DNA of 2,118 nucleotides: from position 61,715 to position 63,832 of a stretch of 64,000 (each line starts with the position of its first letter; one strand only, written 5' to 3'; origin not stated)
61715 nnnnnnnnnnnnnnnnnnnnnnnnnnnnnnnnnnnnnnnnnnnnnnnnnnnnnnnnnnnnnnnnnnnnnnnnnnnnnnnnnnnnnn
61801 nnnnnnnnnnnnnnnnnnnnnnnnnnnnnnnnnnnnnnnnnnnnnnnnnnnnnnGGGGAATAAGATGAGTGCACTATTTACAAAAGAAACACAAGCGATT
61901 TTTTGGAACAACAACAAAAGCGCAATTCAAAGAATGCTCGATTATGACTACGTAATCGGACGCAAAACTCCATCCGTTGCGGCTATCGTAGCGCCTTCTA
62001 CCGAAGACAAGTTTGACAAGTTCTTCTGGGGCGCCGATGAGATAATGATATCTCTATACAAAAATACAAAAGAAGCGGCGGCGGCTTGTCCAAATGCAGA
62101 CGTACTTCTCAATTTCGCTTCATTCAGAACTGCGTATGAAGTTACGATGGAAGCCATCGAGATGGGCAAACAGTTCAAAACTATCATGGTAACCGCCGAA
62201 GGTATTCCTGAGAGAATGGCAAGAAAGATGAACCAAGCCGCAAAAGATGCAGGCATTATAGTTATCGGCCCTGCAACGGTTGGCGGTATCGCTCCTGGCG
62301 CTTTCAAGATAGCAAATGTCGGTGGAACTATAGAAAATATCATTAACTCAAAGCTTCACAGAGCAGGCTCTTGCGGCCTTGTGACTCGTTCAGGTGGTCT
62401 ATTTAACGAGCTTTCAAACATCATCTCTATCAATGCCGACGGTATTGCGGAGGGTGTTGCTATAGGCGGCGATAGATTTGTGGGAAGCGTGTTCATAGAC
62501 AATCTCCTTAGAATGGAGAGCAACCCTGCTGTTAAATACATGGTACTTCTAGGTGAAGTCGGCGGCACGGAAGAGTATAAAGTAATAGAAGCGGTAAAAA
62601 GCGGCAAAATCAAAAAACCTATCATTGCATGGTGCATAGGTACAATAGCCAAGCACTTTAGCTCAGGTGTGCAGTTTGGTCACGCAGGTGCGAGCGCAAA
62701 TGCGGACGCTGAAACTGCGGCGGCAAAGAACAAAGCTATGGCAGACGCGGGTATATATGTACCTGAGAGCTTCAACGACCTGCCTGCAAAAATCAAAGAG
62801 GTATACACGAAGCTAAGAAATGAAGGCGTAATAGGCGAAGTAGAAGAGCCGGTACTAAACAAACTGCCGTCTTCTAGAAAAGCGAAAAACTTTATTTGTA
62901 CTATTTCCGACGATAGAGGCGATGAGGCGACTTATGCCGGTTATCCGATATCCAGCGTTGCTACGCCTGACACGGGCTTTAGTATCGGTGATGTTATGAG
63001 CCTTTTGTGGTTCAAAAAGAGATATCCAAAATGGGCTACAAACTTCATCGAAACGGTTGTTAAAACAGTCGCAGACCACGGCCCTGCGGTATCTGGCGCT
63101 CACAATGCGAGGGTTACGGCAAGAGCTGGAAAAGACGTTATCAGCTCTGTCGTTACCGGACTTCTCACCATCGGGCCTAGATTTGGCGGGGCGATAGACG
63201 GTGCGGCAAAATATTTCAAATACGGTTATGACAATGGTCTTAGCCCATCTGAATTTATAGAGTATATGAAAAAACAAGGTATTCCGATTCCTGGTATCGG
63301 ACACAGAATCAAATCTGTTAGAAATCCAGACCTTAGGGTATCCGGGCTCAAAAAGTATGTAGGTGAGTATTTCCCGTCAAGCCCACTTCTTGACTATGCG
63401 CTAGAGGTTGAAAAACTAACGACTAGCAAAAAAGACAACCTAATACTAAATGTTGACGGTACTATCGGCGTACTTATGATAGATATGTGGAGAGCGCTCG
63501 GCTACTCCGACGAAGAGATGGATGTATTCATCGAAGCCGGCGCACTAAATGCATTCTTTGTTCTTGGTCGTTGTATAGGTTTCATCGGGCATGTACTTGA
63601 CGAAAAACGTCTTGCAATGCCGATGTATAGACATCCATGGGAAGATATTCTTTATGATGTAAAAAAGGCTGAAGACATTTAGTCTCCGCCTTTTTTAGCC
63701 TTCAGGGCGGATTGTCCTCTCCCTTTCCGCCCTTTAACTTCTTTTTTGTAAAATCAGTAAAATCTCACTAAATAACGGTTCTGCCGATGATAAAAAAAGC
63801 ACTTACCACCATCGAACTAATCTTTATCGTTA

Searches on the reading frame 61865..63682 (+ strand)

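Call 37: search_protein_families(library=pfam, proteins=[window:61865-63682:+], max_evalue=0.001)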
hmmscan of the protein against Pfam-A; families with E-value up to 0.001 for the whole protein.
window:61865-63682:+ (605 aa): 3 families
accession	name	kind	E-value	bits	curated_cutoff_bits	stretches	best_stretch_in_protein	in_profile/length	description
PF00285.26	Citrate_synt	-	2e-19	70.3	27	1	380-581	155-348/357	Citrate synthase, C-terminal domain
PF00549.24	Ligase_CoA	-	2.7e-17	63.6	24.5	1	174-296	2-126/128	CoA-ligase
PF13607.11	Succ_CoA_lig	-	0.00023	21.4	27.4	0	167-306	1-131/138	Succinyl-CoA ligase like flavodoxin domain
